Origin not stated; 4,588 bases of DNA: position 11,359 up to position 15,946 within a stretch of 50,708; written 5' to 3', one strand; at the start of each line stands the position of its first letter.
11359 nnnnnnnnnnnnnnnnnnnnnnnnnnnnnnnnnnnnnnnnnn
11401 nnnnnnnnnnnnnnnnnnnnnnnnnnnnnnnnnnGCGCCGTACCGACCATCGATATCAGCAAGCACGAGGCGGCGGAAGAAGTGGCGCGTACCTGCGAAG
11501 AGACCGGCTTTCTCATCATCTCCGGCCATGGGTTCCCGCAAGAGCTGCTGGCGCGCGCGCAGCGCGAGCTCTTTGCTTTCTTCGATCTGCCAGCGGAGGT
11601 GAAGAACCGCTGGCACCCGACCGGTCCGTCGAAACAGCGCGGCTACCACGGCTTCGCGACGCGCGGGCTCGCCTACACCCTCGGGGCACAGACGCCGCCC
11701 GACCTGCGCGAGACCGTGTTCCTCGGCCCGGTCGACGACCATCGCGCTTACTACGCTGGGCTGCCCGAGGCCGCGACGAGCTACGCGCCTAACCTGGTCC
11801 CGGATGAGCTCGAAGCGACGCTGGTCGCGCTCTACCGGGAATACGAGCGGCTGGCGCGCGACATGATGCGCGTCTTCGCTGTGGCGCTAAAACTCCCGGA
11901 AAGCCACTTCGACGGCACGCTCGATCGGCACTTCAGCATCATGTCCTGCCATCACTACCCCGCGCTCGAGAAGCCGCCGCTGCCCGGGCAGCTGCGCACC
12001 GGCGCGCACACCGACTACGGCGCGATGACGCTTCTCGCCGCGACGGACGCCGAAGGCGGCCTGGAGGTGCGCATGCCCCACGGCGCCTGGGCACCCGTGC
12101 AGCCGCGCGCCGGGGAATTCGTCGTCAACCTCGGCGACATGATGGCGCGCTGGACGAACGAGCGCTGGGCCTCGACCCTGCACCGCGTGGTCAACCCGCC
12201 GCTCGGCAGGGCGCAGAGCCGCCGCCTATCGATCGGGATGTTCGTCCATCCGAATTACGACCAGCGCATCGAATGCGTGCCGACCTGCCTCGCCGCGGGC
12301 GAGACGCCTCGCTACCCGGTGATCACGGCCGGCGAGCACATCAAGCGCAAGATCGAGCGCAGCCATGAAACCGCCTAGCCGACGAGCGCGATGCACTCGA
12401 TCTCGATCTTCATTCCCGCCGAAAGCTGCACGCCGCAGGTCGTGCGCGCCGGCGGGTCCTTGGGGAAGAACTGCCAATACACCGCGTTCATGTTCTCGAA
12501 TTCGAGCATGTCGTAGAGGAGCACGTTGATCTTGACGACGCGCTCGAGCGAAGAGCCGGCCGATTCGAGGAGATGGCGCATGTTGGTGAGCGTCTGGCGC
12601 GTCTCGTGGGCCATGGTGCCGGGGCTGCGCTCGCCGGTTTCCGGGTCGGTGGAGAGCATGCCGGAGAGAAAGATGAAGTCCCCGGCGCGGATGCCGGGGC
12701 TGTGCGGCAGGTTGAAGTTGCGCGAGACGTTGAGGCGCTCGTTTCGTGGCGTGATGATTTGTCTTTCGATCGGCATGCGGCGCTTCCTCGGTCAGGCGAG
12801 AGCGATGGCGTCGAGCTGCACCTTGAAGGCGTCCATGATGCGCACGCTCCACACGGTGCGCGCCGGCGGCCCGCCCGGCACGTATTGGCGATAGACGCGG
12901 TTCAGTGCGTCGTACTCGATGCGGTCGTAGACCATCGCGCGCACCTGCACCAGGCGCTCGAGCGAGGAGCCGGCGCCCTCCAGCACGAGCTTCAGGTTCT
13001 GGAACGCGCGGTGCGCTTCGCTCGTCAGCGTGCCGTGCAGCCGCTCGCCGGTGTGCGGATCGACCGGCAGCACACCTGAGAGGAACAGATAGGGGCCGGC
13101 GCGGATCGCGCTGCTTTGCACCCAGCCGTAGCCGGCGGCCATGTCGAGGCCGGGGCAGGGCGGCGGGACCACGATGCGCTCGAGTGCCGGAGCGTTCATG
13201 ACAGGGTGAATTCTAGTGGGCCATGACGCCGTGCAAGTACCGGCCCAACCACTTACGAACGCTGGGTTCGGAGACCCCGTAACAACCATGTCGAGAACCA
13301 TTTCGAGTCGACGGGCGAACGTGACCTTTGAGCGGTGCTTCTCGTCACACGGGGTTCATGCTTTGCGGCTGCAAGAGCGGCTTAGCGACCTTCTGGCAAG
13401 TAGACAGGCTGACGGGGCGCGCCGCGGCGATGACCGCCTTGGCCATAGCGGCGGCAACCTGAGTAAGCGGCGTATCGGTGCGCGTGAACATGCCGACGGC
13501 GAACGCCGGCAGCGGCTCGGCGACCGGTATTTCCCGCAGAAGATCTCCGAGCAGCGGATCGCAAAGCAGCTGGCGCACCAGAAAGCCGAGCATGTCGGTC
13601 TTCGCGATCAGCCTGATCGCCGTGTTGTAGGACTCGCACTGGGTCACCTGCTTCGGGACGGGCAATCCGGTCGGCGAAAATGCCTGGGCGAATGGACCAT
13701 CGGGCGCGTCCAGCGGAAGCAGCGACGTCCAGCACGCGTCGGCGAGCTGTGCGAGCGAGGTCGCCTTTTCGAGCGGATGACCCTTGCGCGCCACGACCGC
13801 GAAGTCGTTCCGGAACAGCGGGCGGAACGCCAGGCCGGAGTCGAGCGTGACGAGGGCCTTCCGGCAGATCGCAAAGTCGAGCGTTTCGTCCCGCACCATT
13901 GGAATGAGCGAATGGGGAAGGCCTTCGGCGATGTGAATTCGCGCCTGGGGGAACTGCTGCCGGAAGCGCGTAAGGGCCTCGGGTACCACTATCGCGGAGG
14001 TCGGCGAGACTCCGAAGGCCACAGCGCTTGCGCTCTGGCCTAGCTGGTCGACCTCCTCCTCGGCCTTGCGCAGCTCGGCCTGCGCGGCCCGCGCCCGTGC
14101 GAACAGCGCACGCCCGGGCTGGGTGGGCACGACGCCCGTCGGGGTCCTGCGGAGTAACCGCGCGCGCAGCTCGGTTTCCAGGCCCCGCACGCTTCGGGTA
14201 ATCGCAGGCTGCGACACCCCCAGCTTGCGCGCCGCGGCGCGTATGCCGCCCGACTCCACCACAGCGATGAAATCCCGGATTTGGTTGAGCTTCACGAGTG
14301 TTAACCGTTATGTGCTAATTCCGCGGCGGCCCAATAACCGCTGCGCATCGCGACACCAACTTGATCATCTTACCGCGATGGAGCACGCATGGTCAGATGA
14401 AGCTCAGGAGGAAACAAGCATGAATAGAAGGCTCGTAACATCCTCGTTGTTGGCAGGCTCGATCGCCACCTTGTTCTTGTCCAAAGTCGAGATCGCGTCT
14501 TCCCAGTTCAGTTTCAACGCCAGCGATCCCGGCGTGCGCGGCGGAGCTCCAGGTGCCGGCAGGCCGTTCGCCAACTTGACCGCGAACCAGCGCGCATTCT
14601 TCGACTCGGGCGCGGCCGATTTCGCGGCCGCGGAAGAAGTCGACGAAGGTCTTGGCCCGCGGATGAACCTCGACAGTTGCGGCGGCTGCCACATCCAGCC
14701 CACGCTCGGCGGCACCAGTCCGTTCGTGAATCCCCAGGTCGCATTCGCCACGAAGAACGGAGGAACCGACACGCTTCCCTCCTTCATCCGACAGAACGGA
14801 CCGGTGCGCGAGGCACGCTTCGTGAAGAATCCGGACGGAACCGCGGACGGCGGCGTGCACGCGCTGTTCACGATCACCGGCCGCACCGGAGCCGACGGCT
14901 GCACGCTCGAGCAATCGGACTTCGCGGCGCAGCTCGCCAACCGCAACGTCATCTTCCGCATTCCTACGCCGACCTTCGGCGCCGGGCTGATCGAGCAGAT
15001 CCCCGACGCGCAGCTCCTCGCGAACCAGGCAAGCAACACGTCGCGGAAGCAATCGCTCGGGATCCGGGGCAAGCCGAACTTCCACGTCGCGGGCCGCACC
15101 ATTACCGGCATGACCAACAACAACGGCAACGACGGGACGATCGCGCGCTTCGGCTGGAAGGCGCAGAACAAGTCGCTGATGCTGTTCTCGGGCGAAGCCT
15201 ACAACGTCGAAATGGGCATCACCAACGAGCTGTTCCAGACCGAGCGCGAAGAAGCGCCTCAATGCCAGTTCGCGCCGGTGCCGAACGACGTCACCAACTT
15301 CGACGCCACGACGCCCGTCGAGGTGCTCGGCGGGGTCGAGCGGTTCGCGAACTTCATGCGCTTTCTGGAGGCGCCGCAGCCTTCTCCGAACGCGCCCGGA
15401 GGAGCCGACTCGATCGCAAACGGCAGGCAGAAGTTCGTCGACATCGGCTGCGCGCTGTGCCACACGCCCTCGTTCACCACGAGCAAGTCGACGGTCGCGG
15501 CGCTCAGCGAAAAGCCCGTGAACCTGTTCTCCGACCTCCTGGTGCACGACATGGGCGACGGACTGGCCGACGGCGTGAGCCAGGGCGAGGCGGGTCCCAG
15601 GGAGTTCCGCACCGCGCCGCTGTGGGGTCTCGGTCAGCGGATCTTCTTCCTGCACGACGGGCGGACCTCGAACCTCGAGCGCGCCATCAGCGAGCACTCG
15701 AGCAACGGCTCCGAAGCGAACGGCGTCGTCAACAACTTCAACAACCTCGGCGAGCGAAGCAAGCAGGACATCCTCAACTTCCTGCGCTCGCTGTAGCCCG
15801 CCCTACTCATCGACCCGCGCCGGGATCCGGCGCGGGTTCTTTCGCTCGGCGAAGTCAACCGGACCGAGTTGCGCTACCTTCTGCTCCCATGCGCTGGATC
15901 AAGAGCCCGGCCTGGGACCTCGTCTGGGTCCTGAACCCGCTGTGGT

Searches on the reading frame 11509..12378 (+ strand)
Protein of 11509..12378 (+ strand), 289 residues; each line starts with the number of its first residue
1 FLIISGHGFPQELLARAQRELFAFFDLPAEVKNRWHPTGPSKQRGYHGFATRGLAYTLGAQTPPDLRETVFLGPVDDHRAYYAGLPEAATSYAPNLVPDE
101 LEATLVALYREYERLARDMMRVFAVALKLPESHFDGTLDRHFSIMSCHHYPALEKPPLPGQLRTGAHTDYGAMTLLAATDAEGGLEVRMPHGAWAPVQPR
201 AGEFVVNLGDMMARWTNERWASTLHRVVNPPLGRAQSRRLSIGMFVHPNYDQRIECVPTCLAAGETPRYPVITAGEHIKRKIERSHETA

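Call 17: search_protein_families(library=pfam, proteins=[window:11509-12378:+], max_evalue=0.01)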
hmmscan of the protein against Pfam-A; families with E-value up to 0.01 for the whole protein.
window:11509-12378:+ (289 aa): 2 families
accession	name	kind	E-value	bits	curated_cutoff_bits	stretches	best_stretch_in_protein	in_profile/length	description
PF03171.26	2OG-FeII_Oxy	-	1.1e-17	64.6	23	1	143-248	3-101/101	2OG-Fe(II) oxygenase superfamily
PF14226.12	DIOX_N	-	1.3e-10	42.4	27.3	1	1-99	30-116/117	non-haem dioxygenase in morphine synthesis N-terminal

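Call 37: search_protein_families(library=ncbifam, proteins=[window:11509-12378:+], max_evalue=0.00001)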
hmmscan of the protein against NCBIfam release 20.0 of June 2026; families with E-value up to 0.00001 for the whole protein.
window:11509-12378:+ (289 aa): 0 families

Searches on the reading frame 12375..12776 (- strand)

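Call 17: search_protein_families(library=pfam, proteins=[window:12375-12776:-], max_evalue=0.01)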
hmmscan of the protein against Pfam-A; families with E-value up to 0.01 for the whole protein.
window:12375-12776:- (133 aa): 1 family
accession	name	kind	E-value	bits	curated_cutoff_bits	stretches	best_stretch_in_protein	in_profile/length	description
PF01042.26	Ribonuc_L-PSP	-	9.2e-28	97.1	27.3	1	24-131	10-120/121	Endoribonuclease L-PSP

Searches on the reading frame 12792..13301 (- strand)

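Call 17: search_protein_families(library=pfam, proteins=[window:12792-13301:-], max_evalue=0.01)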
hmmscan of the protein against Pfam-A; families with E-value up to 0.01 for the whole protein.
window:12792-13301:- (169 aa): 1 family
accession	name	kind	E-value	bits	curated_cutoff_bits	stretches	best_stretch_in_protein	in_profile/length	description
PF01042.26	Ribonuc_L-PSP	-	1.3e-17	64.4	27.3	1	63-168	12-120/121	Endoribonuclease L-PSP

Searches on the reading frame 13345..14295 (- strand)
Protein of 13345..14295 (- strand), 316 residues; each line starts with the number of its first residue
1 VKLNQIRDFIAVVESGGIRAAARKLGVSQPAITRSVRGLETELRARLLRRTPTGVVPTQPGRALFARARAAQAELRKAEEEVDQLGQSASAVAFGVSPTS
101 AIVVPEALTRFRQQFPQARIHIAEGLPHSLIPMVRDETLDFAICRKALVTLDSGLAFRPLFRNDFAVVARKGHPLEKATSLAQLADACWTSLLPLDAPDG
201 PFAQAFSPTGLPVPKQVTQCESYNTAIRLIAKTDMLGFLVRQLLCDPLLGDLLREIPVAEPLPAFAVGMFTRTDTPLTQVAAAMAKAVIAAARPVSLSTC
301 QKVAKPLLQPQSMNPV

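Call 17: search_protein_families(library=pfam, proteins=[window:13345-14295:-], max_evalue=0.01)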
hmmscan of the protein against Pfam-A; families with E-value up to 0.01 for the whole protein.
window:13345-14295:- (316 aa): 3 families
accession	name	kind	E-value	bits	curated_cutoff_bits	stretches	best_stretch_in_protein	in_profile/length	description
PF03466.25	LysR_substrate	-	4.4e-31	108.3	28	1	90-290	6-206/209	LysR substrate binding domain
PF00126.33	HTH_1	-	2.9e-19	69.2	26.6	1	3-62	1-60/60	Bacterial regulatory helix-turn-helix protein, lysR family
PF18024.7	HTH_50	-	0.0059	16.7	27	0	18-37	26-45/50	Helix-turn-helix domain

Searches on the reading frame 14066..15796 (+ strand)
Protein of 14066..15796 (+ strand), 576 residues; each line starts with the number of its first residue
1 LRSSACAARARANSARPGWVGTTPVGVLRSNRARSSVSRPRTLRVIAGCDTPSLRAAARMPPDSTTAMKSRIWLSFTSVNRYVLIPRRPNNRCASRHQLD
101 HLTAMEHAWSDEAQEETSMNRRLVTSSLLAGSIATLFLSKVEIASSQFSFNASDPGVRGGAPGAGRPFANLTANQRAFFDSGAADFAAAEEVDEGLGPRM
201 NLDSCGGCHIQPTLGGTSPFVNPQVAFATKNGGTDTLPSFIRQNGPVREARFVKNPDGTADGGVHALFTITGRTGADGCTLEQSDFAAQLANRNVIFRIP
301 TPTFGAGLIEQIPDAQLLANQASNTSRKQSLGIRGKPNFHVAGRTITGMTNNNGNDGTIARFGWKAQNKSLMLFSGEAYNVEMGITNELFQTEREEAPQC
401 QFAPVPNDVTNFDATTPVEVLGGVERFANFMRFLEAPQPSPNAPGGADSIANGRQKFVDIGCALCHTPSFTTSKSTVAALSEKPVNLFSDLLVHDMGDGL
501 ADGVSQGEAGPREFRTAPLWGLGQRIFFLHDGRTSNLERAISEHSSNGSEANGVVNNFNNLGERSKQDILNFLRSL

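Call 17: search_protein_families(library=pfam, proteins=[window:14066-15796:+], max_evalue=0.01)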
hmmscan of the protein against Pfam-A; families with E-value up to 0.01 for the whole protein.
window:14066-15796:+ (576 aa): 1 family
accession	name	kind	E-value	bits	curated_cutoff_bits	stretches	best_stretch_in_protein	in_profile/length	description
PF06537.16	DHOR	-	3e-41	141.9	22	1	259-576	174-499/499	Di-haem oxidoreductase, putative peroxidase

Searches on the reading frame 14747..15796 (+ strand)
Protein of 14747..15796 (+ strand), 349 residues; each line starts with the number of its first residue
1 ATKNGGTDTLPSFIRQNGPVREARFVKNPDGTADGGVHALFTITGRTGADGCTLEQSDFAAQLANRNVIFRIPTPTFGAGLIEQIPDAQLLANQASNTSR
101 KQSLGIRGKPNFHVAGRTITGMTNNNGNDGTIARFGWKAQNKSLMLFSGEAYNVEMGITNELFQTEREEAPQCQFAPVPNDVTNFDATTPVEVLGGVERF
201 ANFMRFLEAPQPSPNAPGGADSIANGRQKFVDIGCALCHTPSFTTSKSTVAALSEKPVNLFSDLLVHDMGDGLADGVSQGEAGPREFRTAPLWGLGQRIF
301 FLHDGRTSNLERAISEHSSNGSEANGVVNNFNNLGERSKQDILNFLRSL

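Call 12: search_protein_families(library=pfam, proteins=[window:14747-15796:+], max_evalue=0.001)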
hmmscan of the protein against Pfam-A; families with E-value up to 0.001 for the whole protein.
window:14747-15796:+ (349 aa): 1 family
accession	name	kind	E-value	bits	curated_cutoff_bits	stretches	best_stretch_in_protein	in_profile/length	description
PF06537.16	DHOR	-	6e-40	137.6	22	1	31-349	173-499/499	Di-haem oxidoreductase, putative peroxidase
